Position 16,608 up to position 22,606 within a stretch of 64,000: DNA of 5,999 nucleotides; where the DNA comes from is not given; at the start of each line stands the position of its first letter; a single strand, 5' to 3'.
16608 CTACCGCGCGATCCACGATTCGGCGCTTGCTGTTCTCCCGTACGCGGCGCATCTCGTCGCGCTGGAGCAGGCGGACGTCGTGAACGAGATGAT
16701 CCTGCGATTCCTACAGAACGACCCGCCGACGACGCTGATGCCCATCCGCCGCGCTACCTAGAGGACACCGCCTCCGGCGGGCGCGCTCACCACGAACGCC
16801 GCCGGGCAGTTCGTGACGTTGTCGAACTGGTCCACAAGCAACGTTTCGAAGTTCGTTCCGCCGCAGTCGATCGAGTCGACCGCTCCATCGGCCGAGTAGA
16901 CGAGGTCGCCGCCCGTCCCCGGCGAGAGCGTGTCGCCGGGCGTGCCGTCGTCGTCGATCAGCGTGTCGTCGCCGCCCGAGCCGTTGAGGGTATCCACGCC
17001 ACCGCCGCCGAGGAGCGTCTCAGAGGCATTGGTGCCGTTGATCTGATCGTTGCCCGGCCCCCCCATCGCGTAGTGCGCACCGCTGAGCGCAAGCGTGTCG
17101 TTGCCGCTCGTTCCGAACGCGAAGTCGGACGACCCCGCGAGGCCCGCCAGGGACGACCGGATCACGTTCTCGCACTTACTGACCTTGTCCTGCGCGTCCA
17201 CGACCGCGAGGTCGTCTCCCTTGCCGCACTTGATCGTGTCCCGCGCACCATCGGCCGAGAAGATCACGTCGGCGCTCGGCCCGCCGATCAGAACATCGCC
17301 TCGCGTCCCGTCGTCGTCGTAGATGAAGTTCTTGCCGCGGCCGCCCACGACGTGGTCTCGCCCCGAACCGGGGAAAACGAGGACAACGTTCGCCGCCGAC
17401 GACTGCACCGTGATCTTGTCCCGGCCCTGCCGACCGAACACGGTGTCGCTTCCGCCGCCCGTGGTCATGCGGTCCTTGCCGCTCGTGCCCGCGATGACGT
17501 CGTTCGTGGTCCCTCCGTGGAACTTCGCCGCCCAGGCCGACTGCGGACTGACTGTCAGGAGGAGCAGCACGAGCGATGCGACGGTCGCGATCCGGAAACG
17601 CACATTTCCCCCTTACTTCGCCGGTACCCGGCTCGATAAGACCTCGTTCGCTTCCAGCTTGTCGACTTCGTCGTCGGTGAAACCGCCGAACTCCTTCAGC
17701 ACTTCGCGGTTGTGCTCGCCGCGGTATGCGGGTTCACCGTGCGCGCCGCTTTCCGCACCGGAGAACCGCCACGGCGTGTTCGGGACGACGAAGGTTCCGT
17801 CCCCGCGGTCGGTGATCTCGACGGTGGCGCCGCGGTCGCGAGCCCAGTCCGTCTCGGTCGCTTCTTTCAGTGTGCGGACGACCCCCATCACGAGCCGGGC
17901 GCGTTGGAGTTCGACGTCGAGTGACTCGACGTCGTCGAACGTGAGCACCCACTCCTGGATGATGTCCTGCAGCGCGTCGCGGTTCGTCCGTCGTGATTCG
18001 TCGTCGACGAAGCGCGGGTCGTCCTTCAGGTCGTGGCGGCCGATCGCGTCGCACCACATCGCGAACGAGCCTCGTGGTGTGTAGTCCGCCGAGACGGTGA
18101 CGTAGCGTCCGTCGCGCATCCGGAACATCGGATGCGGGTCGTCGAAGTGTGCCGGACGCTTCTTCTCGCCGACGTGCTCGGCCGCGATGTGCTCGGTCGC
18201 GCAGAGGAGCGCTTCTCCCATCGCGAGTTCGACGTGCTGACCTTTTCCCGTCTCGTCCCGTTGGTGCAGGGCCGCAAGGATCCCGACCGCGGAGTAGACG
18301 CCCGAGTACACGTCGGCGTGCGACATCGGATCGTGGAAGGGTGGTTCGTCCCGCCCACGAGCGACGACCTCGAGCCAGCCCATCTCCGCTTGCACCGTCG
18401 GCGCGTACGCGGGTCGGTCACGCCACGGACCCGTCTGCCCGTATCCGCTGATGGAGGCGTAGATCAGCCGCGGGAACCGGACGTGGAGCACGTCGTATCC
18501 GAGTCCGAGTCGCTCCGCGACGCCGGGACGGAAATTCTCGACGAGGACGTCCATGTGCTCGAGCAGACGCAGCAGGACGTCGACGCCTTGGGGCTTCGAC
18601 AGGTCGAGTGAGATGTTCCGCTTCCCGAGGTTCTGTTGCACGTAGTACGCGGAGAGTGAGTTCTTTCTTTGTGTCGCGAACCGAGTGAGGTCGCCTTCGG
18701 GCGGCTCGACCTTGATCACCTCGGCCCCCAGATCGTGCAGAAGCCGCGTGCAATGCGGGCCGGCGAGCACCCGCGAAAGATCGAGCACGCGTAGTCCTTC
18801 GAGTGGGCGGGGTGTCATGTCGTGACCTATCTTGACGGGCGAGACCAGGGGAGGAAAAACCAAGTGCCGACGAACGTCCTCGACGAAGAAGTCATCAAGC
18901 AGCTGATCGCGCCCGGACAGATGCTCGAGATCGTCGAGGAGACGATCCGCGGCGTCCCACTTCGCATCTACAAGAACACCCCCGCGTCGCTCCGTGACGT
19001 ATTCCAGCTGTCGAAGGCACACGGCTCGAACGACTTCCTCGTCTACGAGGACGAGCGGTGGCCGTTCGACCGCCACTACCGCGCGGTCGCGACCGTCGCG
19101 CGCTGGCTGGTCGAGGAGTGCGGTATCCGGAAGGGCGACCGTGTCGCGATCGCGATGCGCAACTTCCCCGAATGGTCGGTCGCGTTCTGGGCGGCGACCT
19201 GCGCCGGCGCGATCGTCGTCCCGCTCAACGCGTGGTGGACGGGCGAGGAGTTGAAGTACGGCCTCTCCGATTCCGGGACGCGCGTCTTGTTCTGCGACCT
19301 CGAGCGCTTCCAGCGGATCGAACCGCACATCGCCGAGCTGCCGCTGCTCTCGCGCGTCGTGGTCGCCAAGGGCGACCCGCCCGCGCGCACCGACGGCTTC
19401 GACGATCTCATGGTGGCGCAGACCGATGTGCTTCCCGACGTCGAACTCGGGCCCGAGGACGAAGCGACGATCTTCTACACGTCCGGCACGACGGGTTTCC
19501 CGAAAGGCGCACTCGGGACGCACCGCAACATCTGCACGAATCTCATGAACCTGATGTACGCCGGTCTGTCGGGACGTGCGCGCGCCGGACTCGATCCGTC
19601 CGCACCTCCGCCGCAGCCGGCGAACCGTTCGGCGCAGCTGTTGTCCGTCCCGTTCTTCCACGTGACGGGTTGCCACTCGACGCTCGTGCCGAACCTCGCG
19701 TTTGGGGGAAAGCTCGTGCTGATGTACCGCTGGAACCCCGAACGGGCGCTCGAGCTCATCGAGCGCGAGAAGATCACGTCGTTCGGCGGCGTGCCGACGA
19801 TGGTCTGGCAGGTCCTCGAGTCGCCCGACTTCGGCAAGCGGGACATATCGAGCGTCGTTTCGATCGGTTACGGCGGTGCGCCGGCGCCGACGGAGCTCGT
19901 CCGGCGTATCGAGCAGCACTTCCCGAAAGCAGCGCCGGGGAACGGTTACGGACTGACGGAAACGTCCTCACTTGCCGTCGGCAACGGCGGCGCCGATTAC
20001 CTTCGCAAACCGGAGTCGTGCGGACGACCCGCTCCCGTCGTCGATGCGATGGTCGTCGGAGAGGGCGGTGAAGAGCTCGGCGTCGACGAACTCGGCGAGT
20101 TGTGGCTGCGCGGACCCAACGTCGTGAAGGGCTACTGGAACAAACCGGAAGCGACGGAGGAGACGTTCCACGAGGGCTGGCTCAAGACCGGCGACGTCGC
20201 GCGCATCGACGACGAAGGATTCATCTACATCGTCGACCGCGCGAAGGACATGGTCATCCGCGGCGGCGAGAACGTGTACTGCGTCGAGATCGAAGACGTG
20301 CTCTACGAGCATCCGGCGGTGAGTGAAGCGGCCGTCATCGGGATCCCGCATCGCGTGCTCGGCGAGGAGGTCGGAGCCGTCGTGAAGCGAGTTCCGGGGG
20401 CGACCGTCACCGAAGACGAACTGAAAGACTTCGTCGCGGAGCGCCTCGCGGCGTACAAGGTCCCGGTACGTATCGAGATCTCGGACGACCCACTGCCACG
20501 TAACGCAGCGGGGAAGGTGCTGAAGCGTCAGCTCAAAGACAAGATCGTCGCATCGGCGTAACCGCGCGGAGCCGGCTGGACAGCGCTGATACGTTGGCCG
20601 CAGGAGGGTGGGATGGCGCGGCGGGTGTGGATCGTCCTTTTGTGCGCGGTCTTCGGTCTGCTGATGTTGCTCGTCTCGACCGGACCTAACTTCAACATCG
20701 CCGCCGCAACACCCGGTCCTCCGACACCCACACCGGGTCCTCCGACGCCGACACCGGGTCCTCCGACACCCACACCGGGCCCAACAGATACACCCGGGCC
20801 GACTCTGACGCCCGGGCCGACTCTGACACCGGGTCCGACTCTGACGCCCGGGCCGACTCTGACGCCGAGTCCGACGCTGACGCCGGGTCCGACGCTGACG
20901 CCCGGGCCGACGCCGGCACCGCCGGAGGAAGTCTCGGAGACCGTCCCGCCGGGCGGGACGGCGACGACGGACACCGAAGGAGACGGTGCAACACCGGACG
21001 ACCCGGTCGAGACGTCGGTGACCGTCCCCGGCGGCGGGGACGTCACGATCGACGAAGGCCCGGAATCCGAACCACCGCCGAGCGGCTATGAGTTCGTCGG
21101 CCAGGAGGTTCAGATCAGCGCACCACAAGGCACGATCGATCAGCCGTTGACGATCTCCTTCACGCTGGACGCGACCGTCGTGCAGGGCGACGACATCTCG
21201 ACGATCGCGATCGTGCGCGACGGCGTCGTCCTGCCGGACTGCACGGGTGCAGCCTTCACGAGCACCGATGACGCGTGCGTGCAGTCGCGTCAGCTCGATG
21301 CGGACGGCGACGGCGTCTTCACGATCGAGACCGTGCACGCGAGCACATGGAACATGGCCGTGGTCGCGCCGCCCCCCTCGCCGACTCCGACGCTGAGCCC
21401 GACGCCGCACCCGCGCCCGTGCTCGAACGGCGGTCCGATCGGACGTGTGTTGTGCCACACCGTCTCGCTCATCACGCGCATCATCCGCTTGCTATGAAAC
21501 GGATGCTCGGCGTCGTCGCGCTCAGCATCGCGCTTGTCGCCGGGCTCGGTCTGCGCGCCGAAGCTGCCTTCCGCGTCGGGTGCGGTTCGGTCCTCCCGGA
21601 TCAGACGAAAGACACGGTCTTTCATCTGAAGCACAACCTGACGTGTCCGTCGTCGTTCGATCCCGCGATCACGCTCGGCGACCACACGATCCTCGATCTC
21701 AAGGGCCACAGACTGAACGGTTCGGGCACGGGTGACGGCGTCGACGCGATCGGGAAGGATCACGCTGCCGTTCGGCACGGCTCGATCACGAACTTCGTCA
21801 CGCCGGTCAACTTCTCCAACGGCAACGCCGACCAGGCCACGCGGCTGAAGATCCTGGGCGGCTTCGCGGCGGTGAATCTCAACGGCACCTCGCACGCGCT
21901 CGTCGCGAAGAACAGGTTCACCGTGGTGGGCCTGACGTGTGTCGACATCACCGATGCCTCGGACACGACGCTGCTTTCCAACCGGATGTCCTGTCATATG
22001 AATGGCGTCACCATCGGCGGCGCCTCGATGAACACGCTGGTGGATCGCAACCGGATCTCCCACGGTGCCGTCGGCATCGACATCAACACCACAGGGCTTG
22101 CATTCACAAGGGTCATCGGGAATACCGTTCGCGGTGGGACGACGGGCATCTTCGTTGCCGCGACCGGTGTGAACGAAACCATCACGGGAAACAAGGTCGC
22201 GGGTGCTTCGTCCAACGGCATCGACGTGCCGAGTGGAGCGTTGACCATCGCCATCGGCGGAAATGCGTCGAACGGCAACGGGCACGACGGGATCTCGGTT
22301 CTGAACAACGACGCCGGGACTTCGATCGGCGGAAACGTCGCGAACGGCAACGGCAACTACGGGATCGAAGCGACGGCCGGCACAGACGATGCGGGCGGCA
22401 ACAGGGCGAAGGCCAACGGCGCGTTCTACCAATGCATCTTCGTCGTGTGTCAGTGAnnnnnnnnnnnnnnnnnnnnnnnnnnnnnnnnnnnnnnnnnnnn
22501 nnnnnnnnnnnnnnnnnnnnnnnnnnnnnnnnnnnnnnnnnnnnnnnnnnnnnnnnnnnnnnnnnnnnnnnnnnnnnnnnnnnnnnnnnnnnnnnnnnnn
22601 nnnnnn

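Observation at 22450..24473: Two-gene split version of the AgrE/ArgZ arginine-to-proline pathway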

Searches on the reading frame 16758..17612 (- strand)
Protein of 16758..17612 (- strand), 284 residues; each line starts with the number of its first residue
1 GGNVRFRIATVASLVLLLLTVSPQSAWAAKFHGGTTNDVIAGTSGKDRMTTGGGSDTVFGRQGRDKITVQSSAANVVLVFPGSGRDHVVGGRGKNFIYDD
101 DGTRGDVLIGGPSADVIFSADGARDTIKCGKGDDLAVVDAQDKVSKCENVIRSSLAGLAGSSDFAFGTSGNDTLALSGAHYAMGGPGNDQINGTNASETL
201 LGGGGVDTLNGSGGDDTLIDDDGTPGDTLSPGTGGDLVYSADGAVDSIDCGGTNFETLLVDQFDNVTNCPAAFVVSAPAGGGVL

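Call 37: search_protein_families(library=pfam, proteins=[window:16758-17612:-], max_evalue=0.0001)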
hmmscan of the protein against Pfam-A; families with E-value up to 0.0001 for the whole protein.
window:16758-17612:- (284 aa): 1 family
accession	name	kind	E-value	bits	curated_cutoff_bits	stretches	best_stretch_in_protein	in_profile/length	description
PF00353.25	HemolysinCabind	-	7e-16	58.3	23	1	32-67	1-36/36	RTX calcium-binding nonapeptide repeat (4 copies)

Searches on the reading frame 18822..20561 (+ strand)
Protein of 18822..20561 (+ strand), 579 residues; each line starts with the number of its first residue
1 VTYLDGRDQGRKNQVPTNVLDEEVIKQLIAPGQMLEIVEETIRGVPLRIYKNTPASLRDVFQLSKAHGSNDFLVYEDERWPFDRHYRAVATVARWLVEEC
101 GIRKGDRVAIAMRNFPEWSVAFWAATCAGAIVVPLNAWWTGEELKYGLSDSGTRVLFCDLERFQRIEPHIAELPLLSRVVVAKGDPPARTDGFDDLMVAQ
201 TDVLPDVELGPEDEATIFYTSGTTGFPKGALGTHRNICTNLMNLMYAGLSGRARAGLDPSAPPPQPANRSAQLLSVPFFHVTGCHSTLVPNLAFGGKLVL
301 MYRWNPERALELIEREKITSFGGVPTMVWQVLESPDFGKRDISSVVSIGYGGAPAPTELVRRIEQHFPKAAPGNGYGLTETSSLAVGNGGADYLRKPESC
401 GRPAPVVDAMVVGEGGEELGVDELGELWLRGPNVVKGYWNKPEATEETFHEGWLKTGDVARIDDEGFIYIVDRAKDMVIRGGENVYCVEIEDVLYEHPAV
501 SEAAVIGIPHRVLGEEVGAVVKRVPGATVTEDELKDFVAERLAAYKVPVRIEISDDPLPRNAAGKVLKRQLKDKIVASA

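Call 37: search_protein_families(library=pfam, proteins=[window:18822-20561:+], max_evalue=0.0001)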
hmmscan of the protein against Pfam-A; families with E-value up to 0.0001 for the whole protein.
window:18822-20561:+ (579 aa): 2 families
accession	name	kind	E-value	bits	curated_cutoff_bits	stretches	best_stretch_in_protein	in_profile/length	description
PF00501.34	AMP-binding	-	1.2e-81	274.9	29.9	1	67-439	8-384/384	AMP-binding enzyme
PF13193.12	AMP-binding_C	-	3.8e-17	63.4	24.5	1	489-565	1-76/76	AMP-binding enzyme C-terminal domain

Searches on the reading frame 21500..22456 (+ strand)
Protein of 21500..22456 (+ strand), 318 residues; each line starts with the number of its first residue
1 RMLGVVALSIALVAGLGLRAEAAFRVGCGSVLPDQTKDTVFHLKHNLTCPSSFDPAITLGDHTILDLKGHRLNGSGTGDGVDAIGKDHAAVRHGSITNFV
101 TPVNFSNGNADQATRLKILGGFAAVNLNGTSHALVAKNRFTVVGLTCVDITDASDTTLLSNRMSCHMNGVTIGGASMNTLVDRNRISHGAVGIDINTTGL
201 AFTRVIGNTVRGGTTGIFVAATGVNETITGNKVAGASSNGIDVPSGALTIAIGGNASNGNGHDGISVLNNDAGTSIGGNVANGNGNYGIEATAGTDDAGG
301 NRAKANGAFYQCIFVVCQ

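Call 37: search_protein_families(library=pfam, proteins=[window:21500-22456:+], max_evalue=0.0001)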
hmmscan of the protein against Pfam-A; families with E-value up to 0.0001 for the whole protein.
window:21500-22456:+ (318 aa): 2 families
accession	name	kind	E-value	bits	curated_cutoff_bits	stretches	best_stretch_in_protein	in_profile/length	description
PF13229.12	Beta_helix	-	2.2e-09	37.6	25.9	1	164-296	20-149/158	Right handed beta helix region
PF05048.19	NosD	-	3.7e-07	30.2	23.6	1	77-239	15-175/212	Periplasmic copper-binding protein (NosD)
